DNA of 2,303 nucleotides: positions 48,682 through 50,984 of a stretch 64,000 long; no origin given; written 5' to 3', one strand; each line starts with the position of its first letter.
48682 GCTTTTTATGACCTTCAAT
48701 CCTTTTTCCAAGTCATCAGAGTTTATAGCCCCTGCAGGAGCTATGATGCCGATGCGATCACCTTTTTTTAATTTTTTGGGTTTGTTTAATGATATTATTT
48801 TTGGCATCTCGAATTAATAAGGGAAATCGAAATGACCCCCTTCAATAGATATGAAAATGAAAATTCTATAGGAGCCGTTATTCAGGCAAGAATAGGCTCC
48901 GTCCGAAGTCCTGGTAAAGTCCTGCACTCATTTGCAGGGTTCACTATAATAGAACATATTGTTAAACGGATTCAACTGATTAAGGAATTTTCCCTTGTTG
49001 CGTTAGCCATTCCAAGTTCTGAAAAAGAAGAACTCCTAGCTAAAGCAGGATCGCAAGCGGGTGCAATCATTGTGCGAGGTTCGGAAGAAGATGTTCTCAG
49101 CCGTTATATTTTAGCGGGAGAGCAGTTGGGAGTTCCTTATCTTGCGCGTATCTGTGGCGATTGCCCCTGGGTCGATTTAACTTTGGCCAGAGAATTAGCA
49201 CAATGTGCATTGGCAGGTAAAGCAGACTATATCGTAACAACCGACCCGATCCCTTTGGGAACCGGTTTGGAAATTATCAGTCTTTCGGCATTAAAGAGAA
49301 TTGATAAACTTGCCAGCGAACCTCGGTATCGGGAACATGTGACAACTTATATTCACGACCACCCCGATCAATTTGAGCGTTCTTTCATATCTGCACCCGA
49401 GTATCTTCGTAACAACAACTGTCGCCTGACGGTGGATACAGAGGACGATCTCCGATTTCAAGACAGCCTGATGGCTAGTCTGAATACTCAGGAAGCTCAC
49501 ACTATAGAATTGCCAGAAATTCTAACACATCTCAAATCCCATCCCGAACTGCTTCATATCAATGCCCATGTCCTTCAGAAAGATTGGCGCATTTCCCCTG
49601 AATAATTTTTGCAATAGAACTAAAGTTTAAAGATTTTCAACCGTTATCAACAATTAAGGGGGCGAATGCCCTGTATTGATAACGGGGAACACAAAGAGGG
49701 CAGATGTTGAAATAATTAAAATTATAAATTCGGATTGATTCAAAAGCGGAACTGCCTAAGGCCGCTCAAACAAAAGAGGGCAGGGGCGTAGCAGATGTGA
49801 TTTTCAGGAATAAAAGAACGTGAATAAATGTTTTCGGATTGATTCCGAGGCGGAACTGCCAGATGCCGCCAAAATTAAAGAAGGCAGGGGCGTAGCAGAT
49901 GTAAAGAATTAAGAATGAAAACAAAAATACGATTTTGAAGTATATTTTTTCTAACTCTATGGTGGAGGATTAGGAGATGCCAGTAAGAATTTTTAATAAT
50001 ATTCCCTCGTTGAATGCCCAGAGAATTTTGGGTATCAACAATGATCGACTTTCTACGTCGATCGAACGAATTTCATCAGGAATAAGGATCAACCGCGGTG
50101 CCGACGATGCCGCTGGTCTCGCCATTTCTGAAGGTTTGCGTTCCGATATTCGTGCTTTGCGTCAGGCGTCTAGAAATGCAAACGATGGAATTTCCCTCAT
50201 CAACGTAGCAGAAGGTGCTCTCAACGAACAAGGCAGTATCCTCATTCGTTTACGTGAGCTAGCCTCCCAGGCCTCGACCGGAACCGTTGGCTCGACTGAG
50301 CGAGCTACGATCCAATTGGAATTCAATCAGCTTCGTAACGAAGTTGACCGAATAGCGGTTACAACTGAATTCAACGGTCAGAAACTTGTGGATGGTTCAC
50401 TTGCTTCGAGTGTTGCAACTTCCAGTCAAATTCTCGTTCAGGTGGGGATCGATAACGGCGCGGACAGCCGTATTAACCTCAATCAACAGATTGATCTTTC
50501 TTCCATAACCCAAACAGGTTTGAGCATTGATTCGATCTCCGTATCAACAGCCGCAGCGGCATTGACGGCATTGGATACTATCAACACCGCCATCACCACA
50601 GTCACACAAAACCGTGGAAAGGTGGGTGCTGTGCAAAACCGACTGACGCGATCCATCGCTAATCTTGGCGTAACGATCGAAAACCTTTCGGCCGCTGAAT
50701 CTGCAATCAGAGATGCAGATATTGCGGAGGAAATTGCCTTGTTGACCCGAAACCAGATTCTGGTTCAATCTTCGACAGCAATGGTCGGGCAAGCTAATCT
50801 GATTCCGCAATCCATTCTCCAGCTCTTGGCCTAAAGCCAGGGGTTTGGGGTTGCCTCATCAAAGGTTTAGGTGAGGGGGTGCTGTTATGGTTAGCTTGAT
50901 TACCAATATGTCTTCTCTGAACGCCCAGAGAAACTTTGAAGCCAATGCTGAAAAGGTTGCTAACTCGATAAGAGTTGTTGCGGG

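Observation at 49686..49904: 104-nt-period tandem repeat with a covarying hairpin in the putative leader of flagellin 1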

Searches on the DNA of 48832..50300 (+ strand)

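Call 9: search_rna_families(source=window, start=49300, end=50300, threshold=evalue, max_evalue=10)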
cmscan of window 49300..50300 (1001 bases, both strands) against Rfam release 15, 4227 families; matches with E-value up to 10: 7.
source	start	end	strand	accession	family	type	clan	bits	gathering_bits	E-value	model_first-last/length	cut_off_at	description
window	49867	49961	-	RF01212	sn2524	Gene; snRNA; snoRNA; CD-box;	-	20.9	44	1.8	1-109/109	no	Small nucleolar RNA sn2524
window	49573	49657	-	RF00473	snosnR54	Gene; snRNA; snoRNA; CD-box;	CL00065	20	50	5.7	1-87/87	no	Small nucleolar RNA snR54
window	49696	49759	+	RF00296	snoR16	Gene; snRNA; snoRNA; CD-box;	-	19.9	45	2.9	1-86/86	no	Small nucleolar RNA R16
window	49909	50015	+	RF01572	DdR4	Gene; snRNA; snoRNA; CD-box;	-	19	70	4.9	1-106/106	no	Dictyostelium snoRNA DdR4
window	49996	50069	+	RF01163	snoR64a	Gene; snRNA; snoRNA; CD-box;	-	18.2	45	3.4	1-77/77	no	Small nucleolar RNA snoR64a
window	49338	49396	-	RF01618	ceN114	Gene; snRNA; snoRNA; CD-box;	-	15.3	44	8.5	1-63/63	no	Nematode snoRNA ceN114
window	49848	49882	-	RF00039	DicF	Gene; antisense;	-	14.7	48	3.5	1-52/52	no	DicF RNA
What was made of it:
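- On Any Rfam 15 family (including preQ1, SAM-II/V, fluoride, guanidine, c-di-GMP, flg-Rhizobiales): At E<=10 on window 49300-50300 there are only snoRNA/DicF noise hits far below gathering (call 9).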

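Call 51: build_rna_model(alignment_id=A5, structure=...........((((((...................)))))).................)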
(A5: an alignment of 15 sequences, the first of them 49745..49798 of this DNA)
Model R1 built from alignment A5 (15 sequences, 59 columns); structure: as given.
model positions 54; base pairs 6; branch points 0; effective number of sequences 15; information 0.968 bits per position. Calibrated on 0.2 Mb of random sequence (short: E-values are rough).
structure used (alignment columns):
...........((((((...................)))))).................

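Call 52: search_with_rna_model(model_id=R1, sources=[window, L007, L010, L008, L019, L021, L023, L025, L027, L028, L031], max_evalue=10, filters=default)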
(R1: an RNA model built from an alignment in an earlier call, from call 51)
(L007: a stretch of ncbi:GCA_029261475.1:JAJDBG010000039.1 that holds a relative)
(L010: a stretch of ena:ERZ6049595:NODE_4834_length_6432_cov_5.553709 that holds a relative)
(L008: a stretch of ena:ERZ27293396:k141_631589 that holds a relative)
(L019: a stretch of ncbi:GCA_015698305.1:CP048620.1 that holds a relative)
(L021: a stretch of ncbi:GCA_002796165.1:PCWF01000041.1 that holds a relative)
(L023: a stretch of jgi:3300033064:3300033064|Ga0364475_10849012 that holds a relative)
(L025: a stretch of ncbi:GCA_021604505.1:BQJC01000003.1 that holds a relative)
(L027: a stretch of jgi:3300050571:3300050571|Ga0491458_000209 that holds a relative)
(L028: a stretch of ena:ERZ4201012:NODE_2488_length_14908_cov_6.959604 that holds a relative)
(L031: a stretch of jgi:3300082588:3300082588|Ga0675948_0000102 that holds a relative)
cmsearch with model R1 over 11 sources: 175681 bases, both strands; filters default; matches with E-value up to 10: 15.
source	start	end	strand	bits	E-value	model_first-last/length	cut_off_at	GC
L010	4347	4400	+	66.2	2e-14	1-54/54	no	0.56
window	49745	49798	+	65.7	2.8e-14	1-54/54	no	0.57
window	49849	49902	+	64.2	6.7e-14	1-54/54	no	0.56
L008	1174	1227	+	63.1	1.3e-13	1-54/54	no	0.54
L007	8024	8077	+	60.1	8e-13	1-54/54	no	0.54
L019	6909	6962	+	59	1.5e-12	1-54/54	no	0.56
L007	7918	7971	+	58.9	1.6e-12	1-54/54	no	0.52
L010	4444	4498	+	57.1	4.8e-12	1-54/54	no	0.53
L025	6990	7044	+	57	4.9e-12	1-54/54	no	0.53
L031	6986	7040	+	56.6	6.5e-12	1-54/54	no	0.49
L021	6884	6938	+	55.8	1e-11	1-54/54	no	0.45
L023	6978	7032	+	54.2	2.7e-11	1-54/54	no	0.49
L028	6865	6918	+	52.9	5.6e-11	1-54/54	no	0.43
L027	6846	6901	+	45.9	3.9e-09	1-54/54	no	0.46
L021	12696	12745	-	10.5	5.5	1-54/54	no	0.56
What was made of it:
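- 49745..49798 (+): Pseudoknot module A. S1 is 49745-49749 with 49762-49766. S2 is CTGCCT 49752-49757 with GGGCAG 49778-49783. The A-rich L3 is 49767-49776. The tail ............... is 49784-49798. Covariance-model hit of 65.7 bits, E 2.8e-14 (call 52).
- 49849..49902 (+): Pseudoknot module B. S1 is 49849-49853 with 49866-49870. S2 is CTGCC 49856-49860 with GGCAG 49883-49887. L3 is 49871-49880. The tail is 49888-49902. Covariance-model hit of 64.2 bits, E 6.7e-14 (call 52).
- Restriction to fla1: the covariance model finds no other copy in the 64-kb window or in other flagellin leaders (call 52). The other sigma-28 flagellin leaders in the same cluster lack the module (call 52).
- Tried and rejected: The covariance-model search of the window and ten loci found none (call 52).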

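Call 66: search_with_rna_model(model_id=R1, source=L032, max_evalue=10, filters=off, show_alignments=3)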
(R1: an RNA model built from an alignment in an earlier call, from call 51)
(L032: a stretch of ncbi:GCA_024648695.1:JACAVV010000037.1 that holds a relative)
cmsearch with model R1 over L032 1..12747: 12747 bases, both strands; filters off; matches with E-value up to 10: 19.
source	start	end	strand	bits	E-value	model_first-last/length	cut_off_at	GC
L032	4593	4645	-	11.9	0.17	1-54/54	no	0.45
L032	10021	10052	-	9.4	0.77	1-54/54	no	0.44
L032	3688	3713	+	9.3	0.81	1-54/54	no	0.58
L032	11577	11603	+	9.2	0.9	1-54/54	no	0.56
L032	2518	2552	+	8.4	1.4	1-54/54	no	0.46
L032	8899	8924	+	8.3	1.5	1-54/54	no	0.58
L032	562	584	-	7.3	2.8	1-54/54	no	0.3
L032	6576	6598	+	7.2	2.9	1-54/54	no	0.48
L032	2270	2296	+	6.9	3.5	10-37/54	no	0.48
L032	7991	8014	+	6.7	3.9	1-54/54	no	0.5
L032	1074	1096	-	5.8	6.8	1-54/54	no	0.39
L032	7505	7528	+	5.7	7.3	1-54/54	no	0.54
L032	8792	8826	+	5.5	8.2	1-54/54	no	0.31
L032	5049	5069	-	5.4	8.6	1-54/54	no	0.48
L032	320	356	+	5.3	9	1-54/54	no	0.46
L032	4578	4598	+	5.3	9.1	1-54/54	no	0.38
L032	10081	10091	+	5.2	9.6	22-32/54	no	0.09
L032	9206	9251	+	5.2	9.7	1-54/54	no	0.52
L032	5723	5742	-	5.1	9.9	1-54/54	no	0.35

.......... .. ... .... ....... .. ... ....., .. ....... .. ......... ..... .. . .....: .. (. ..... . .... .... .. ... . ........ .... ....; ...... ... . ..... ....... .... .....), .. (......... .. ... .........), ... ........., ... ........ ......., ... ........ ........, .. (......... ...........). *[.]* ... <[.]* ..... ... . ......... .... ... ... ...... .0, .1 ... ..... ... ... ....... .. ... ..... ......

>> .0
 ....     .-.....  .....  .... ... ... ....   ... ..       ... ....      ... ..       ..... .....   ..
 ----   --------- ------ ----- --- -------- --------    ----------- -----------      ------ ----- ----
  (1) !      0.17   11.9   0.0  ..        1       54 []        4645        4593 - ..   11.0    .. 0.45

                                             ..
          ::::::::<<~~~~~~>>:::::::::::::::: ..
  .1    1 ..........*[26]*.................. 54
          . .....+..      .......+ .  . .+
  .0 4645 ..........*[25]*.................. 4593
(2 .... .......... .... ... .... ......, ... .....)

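Call 70: search_rna_families(sources=[L007, L010, L019, L021, L023, L025, L027, L028, L031, L032], threshold=gathering)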
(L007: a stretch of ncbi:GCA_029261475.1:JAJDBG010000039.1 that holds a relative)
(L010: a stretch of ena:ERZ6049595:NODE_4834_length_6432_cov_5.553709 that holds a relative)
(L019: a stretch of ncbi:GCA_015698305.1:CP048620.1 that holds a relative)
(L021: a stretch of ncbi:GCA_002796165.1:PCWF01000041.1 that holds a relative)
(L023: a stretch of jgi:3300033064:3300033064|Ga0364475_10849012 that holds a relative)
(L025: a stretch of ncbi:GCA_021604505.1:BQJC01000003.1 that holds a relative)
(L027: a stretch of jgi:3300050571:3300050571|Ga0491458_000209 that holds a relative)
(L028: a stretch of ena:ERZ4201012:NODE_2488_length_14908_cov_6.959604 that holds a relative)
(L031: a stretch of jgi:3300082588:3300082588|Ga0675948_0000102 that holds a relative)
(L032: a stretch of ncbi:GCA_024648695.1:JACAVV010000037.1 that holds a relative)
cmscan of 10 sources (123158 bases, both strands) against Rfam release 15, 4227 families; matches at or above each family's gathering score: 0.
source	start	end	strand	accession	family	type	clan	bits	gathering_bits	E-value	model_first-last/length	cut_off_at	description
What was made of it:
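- On Any Rfam 15 family (including preQ1, SAM-II/V, fluoride, guanidine, c-di-GMP, flg-Rhizobiales): There are no gathering-level hits in ten orthologous loci (call 70).
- Closest known: Small H-type pseudoknot riboswitch aptamers. Different: No sequence or structure match to any Rfam model even at E<=10 (calls 9, 70).
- There is no Rfam similarity (calls 9, 70).
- Tried and rejected: The Rfam E-value scan of the window region and the gathering scan of ten loci found nothing (calls 9, 70).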

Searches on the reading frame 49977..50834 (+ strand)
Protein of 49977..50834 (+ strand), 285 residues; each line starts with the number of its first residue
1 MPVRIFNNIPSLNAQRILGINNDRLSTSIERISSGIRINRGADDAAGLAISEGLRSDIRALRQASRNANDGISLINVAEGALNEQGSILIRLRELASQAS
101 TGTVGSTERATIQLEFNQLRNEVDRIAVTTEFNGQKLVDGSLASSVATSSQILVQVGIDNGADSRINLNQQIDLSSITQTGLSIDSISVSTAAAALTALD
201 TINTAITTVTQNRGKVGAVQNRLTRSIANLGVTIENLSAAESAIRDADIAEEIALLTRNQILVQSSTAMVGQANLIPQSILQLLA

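Call 17: find_encoding_contigs(protein=window:49977-50834:+, flank=3000, max_places=10)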
Protein window:49977-50834:+ (285 aa): 17 contigs read that carry it; 6 places shown.
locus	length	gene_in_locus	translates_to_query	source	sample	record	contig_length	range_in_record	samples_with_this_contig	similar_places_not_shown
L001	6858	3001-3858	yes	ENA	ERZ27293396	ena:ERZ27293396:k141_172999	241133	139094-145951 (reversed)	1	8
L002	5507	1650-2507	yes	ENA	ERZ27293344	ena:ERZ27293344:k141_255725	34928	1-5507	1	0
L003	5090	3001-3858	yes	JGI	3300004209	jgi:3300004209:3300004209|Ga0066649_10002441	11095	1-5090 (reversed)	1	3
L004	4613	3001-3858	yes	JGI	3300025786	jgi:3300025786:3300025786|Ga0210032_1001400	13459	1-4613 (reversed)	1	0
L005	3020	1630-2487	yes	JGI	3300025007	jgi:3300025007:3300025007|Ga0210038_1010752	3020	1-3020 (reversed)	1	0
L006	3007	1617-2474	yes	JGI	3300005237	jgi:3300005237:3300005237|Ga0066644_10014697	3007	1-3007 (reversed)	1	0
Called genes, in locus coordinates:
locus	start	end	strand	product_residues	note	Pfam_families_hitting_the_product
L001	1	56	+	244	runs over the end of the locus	PF00977:His_biosynth, PF01207:Dus (weak)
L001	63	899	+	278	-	PF00977:His_biosynth, PF05690:ThiG (faint)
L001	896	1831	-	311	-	PF02016:Peptidase_S66, PF17676:Peptidase_S66C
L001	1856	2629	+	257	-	PF02348:CTP_transf_3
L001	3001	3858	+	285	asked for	PF00669:Flagellin_N, PF00700:Flagellin_C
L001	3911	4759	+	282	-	PF00669:Flagellin_N, PF00700:Flagellin_C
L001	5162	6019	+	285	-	PF00669:Flagellin_N, PF00700:Flagellin_C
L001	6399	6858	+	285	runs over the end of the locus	PF00669:Flagellin_N, PF00700:Flagellin_C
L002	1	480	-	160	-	?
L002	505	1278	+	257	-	PF02348:CTP_transf_3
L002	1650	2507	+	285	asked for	PF00669:Flagellin_N, PF00700:Flagellin_C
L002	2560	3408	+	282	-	PF00669:Flagellin_N, PF00700:Flagellin_C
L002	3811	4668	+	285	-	PF00669:Flagellin_N, PF00700:Flagellin_C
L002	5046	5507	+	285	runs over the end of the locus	PF00669:Flagellin_N, PF00700:Flagellin_C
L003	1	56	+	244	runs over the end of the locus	PF00977:His_biosynth, PF01207:Dus (weak)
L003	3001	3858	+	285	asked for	PF00669:Flagellin_N, PF00700:Flagellin_C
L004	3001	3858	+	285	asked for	PF00669:Flagellin_N, PF00700:Flagellin_C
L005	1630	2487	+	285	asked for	PF00669:Flagellin_N, PF00700:Flagellin_C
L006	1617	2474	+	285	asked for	PF00669:Flagellin_N, PF00700:Flagellin_C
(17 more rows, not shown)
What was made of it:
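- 49977..50834 (+): fla1, the first of five tandem flagellin genes (285 aa), the gene served by the leader. Pfam Flagellin_N and Flagellin_C are recorded on the identical protein (call 17).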
